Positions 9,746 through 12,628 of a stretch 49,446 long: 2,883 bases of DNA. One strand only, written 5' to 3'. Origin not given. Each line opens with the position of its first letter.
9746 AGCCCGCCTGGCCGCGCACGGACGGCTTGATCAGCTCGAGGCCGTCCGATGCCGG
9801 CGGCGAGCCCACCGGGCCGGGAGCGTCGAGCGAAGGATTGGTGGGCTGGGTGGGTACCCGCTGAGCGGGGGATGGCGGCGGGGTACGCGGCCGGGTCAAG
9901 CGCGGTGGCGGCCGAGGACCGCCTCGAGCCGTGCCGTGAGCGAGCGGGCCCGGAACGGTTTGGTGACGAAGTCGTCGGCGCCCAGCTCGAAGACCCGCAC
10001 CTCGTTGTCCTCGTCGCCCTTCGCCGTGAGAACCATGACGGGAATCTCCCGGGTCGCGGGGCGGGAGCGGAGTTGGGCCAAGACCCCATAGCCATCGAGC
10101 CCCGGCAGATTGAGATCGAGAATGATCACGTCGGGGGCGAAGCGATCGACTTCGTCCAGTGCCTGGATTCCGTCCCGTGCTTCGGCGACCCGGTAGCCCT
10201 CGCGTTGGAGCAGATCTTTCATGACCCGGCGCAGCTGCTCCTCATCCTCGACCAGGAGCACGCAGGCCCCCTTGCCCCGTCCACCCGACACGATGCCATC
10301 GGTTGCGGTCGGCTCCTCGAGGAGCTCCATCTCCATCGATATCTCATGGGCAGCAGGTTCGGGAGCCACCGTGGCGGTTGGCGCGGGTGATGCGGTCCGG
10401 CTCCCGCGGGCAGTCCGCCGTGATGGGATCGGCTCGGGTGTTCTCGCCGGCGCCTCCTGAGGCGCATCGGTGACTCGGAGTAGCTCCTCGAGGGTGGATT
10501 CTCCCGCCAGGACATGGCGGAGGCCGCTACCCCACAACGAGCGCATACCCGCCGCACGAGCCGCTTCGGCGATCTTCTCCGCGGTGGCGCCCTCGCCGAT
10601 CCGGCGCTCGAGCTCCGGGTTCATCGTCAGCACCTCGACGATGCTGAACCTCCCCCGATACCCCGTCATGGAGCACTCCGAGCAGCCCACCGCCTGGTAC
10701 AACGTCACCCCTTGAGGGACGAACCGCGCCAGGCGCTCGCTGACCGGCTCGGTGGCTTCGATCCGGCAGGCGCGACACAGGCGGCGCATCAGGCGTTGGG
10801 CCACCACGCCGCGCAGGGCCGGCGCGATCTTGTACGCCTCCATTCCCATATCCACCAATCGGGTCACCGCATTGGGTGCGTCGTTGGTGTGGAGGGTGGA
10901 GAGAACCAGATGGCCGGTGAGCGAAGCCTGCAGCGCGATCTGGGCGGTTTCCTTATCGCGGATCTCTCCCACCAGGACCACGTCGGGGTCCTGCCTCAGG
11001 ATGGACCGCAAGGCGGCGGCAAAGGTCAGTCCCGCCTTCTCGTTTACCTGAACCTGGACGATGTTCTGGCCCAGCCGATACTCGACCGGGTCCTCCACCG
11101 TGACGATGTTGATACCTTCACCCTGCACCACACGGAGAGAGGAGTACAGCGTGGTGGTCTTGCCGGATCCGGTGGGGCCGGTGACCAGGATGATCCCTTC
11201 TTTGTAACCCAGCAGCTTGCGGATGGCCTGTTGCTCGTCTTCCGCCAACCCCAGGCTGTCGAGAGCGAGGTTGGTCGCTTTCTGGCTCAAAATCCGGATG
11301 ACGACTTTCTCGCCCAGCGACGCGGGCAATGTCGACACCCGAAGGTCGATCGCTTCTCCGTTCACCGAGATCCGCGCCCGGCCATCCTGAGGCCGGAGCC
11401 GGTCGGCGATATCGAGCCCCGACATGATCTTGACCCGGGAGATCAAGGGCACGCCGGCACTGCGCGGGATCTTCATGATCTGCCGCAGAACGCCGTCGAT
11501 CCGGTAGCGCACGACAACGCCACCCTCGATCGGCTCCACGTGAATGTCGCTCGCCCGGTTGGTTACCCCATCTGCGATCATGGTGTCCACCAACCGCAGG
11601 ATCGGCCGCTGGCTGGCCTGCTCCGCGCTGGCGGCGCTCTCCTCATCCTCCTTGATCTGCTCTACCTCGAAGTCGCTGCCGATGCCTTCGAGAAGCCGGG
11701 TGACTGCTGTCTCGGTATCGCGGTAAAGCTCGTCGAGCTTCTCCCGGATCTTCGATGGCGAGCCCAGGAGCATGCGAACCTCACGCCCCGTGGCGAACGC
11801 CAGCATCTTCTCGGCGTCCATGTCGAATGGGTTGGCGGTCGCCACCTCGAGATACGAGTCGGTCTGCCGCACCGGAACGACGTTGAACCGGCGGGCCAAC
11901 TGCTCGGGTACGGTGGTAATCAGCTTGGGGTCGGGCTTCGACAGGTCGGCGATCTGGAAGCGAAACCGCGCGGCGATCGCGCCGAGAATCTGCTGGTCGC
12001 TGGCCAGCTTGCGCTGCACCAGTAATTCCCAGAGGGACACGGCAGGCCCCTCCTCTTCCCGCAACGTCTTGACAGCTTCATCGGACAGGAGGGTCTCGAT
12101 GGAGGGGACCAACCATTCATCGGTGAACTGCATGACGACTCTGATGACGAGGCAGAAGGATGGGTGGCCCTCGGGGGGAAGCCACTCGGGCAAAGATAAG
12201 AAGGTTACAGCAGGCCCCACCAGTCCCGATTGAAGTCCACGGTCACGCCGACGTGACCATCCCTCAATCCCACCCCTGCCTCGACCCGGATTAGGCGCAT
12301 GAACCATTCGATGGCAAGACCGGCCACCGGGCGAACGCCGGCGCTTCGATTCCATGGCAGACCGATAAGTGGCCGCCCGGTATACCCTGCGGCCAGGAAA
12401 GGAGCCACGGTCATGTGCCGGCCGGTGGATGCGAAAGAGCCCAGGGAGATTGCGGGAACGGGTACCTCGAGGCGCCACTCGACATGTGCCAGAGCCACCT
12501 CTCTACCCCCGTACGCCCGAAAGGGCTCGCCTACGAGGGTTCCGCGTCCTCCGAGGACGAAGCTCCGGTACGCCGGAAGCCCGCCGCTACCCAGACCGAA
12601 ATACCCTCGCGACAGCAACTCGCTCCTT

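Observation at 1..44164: Dispersed family of inverted repeats whose arms are short tandem arrays (at least 8 copies in 49 kb), with arm-to-arm covariation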

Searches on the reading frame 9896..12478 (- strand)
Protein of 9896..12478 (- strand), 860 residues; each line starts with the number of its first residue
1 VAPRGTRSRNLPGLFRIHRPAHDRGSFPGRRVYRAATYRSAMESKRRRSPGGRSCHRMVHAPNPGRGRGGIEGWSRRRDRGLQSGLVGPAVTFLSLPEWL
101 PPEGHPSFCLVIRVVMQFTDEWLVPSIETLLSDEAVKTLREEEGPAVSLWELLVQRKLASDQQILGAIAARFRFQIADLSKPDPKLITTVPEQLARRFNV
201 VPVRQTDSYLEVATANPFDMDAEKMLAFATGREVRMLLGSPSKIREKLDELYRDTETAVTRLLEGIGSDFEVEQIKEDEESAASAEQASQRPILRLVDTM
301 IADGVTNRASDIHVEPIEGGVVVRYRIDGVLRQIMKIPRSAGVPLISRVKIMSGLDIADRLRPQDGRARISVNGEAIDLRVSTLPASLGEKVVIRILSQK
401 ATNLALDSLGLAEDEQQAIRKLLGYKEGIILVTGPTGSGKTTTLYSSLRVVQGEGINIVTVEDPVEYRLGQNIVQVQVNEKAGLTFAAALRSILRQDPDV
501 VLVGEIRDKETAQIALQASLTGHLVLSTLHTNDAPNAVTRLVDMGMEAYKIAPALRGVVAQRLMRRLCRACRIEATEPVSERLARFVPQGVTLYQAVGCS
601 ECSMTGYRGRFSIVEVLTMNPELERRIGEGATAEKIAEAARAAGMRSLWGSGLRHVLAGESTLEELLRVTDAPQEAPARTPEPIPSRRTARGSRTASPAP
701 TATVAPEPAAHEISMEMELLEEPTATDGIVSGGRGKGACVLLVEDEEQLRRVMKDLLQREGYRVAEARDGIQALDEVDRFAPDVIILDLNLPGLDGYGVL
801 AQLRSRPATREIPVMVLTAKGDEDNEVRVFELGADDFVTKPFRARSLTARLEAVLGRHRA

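Call 7: search_protein_families(library=pfam, proteins=[window:9896-12478:-])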
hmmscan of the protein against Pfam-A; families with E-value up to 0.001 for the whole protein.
window:9896-12478:- (860 aa): 6 families
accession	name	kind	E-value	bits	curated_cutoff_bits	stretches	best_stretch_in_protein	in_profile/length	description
PF00437.27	T2SSE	-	3.3e-132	441.1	24.9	1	286-668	1-370/370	Type II/IV secretion system protein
PF00072.30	Response_reg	-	1.3e-32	112.7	30.2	1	740-851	1-110/111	Response regulator receiver domain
PF05157.20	MshEN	-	7.2e-17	61.6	23.1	1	180-257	11-89/90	MshEN domain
PF13604.12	AAA_30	-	1.4e-05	25.4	27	1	412-459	3-50/191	AAA domain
PF13191.12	AAA_16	-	0.00063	20.7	32.6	1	415-555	8-108/167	AAA ATPase domain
PF13401.12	AAA_22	-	0.00083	20.1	27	0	426-463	4-41/130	AAA domain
